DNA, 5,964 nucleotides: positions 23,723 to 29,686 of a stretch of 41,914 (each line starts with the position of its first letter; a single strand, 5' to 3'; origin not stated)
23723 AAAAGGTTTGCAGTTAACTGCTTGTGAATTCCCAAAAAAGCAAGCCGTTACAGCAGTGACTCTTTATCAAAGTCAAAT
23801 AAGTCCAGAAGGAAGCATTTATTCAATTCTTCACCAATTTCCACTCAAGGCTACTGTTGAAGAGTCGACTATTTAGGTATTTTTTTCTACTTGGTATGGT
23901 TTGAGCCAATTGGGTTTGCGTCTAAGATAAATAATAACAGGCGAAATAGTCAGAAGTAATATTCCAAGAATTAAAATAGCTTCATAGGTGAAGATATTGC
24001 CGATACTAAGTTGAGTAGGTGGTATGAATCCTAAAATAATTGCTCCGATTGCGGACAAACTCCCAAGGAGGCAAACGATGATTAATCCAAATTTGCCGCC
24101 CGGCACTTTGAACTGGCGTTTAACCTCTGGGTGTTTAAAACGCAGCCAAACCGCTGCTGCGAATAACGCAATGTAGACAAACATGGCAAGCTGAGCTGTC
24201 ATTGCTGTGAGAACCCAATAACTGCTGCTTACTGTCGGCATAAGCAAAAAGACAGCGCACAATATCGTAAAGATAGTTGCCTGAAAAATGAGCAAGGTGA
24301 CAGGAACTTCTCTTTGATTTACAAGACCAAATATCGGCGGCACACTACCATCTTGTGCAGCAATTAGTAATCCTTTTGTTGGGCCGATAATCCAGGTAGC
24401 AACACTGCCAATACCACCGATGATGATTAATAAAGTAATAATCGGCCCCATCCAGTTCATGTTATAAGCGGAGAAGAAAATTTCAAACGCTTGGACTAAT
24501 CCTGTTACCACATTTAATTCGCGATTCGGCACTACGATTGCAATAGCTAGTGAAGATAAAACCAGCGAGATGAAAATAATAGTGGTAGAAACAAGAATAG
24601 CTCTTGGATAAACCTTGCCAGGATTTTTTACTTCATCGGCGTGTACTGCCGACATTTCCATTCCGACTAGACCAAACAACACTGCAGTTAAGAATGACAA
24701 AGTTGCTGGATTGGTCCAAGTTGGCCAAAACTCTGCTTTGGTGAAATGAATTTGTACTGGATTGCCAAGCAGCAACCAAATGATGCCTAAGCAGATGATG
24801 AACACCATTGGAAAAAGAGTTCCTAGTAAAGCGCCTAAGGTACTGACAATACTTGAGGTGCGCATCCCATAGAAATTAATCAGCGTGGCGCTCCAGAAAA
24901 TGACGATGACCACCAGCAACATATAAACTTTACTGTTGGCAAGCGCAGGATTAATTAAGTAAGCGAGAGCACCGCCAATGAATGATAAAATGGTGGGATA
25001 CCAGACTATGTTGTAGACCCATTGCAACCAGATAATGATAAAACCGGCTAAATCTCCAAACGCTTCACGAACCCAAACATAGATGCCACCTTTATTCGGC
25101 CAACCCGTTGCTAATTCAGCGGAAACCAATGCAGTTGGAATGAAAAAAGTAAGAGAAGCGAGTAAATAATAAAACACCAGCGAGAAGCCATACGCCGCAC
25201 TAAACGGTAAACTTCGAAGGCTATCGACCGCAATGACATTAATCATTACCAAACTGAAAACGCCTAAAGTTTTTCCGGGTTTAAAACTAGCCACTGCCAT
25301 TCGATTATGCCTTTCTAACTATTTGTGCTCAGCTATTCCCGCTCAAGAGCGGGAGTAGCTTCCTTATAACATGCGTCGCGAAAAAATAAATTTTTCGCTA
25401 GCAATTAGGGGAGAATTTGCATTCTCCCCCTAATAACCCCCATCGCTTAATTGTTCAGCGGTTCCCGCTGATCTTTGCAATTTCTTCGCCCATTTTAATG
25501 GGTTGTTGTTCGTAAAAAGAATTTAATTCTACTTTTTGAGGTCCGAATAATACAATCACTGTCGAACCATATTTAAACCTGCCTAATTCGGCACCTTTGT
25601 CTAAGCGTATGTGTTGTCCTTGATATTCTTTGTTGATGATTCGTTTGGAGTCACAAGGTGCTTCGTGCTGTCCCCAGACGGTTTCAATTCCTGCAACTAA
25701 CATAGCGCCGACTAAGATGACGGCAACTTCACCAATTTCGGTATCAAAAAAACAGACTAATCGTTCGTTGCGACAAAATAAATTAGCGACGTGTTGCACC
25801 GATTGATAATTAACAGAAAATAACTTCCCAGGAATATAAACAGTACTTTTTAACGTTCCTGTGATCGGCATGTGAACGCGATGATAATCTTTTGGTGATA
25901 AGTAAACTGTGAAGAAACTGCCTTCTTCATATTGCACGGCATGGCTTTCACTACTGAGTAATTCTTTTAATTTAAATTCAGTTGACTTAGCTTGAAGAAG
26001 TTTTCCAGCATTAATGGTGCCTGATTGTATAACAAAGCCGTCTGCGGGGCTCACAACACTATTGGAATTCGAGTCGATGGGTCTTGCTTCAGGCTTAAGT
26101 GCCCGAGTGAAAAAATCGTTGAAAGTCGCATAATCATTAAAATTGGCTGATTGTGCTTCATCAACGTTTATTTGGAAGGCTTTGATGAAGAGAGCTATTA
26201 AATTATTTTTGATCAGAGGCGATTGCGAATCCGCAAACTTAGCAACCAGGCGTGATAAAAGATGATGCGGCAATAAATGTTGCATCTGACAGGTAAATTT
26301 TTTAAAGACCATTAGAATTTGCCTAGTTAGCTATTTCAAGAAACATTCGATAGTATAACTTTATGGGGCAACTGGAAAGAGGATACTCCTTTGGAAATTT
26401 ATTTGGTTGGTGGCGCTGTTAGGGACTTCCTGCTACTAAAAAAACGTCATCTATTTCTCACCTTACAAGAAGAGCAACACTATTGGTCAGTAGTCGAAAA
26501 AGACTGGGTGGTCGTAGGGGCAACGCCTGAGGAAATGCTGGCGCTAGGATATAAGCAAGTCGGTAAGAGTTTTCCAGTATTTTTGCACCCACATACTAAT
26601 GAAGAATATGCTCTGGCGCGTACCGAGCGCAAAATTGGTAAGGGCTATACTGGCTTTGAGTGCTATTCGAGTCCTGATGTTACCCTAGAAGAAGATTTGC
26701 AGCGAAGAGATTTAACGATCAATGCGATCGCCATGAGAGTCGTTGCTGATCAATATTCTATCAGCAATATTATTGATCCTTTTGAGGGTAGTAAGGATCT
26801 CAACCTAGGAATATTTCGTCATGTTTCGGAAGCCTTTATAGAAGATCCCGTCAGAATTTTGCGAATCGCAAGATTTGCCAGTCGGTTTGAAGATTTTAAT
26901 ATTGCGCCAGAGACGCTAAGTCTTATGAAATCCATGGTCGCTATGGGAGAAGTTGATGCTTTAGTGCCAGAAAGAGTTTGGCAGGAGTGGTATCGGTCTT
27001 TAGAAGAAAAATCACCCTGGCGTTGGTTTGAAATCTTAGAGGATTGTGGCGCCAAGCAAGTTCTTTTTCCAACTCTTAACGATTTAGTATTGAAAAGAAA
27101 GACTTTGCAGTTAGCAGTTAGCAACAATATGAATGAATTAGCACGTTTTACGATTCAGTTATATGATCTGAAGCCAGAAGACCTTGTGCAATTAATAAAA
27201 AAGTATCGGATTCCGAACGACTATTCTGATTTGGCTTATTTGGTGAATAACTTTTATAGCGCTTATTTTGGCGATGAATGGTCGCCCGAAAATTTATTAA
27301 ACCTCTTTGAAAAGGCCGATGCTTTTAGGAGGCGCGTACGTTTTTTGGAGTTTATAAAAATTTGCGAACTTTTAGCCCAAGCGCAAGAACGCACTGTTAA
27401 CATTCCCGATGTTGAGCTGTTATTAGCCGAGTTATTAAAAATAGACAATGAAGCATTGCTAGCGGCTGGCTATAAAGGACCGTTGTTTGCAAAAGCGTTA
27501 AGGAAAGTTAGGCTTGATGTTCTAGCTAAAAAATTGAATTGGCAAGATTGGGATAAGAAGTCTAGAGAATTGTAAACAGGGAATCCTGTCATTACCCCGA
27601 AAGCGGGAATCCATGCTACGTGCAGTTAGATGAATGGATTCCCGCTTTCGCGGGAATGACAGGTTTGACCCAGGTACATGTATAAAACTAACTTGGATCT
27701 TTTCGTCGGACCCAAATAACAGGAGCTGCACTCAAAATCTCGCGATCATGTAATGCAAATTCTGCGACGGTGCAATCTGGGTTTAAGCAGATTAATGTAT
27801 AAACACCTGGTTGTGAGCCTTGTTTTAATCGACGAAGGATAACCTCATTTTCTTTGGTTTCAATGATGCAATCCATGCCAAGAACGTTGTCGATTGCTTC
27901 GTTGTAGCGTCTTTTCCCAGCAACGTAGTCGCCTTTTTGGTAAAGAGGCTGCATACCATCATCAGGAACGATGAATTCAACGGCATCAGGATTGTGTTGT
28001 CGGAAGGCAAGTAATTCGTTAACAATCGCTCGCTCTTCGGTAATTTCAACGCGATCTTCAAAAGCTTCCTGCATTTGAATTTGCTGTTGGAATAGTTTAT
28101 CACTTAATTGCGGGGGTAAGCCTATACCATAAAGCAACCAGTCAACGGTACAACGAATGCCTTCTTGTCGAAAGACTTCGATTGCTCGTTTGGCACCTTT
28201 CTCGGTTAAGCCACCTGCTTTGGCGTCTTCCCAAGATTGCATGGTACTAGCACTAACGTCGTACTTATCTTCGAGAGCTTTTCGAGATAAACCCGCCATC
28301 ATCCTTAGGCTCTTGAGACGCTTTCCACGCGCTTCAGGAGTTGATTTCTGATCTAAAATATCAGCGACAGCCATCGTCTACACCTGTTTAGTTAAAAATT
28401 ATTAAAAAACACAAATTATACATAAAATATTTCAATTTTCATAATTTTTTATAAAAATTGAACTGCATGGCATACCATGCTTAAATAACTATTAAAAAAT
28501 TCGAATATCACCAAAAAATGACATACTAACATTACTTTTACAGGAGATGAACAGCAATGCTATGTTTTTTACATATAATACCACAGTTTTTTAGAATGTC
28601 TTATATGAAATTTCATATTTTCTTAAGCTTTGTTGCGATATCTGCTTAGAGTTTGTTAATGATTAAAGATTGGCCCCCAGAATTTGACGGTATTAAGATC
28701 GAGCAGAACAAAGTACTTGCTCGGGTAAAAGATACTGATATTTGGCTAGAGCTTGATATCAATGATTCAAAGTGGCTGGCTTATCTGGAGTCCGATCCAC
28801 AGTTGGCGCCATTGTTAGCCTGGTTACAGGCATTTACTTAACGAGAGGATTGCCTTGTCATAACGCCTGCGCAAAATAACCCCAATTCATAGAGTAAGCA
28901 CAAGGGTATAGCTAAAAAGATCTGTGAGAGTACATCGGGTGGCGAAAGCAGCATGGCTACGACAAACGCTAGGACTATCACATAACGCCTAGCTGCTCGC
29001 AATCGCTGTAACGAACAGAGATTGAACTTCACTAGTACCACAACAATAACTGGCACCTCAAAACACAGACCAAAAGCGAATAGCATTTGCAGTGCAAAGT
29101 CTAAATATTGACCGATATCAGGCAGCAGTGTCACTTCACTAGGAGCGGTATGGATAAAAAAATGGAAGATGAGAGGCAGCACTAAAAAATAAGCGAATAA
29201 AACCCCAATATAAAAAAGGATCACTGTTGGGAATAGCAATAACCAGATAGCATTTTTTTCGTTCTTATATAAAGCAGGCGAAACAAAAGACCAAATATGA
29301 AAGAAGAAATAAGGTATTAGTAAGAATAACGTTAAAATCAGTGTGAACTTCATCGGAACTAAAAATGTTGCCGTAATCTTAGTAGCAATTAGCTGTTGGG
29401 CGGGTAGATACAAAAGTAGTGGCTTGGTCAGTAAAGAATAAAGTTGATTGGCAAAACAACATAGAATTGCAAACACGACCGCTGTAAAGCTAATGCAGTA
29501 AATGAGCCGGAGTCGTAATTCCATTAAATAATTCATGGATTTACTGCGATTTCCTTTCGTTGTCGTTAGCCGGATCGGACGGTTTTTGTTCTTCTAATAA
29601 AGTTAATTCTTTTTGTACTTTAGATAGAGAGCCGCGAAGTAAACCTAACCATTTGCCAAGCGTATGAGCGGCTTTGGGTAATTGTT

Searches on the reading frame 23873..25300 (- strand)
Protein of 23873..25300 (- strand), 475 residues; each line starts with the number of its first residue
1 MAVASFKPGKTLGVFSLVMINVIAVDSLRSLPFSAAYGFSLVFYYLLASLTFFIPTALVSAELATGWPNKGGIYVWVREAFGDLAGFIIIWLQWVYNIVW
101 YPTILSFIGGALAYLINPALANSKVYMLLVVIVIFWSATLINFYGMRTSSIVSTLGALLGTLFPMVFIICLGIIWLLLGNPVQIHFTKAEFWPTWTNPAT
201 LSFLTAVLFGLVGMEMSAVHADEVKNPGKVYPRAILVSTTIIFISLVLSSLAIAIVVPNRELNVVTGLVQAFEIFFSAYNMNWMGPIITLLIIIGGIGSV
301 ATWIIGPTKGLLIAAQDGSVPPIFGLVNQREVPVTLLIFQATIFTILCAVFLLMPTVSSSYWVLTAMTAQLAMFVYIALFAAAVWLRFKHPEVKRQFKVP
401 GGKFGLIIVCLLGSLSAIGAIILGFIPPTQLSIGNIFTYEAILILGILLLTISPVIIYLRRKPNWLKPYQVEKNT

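Call 62: search_protein_families(library=pfam, proteins=[window:23873-25300:-], max_evalue=0.00001)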
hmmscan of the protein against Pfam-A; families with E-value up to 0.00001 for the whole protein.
window:23873-25300:- (475 aa): 2 families
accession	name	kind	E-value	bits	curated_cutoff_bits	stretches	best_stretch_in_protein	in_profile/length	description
PF13520.12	AA_permease_2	-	2.8e-63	214.8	27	1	12-446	1-426/427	Amino acid permease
PF00324.27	AA_permease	-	2.4e-25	89.6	24.6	1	40-463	30-465/470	Amino acid permease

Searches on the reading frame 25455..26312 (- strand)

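Call 62: search_protein_families(library=pfam, proteins=[window:25455-26312:-], max_evalue=0.00001)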
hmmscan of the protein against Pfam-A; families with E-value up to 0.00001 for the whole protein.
window:25455-26312:- (285 aa): 1 family
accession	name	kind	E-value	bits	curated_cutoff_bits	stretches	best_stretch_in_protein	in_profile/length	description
PF02666.20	PS_Dcarbxylase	-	4.3e-62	209.8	22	1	64-279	1-197/198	Phosphatidylserine decarboxylase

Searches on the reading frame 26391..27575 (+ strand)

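Call 63: search_protein_families(library=pfam, proteins=[window:26391-27575:+], max_evalue=0.00001)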
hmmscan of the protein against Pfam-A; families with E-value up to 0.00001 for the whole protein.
window:26391-27575:+ (394 aa): 2 families
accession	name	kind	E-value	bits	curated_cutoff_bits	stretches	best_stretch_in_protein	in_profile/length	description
PF01743.26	PolyA_pol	-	7.3e-15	55.9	23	1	3-141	1-124/126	Poly A polymerase head domain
PF12627.12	PolyA_pol_RNAbd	-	2.7e-10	40.3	22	1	168-230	1-61/64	Probable RNA and SrmB- binding site of polymerase A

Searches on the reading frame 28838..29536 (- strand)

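Call 63: search_protein_families(library=pfam, proteins=[window:28838-29536:-], max_evalue=0.00001)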
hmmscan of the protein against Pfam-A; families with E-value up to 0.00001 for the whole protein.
window:28838-29536:- (232 aa): 1 family
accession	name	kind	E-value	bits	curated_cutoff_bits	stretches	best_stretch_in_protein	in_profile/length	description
PF00902.23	TatC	-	6.2e-60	203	25.1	1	3-211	2-208/208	Sec-independent protein translocase protein (TatC)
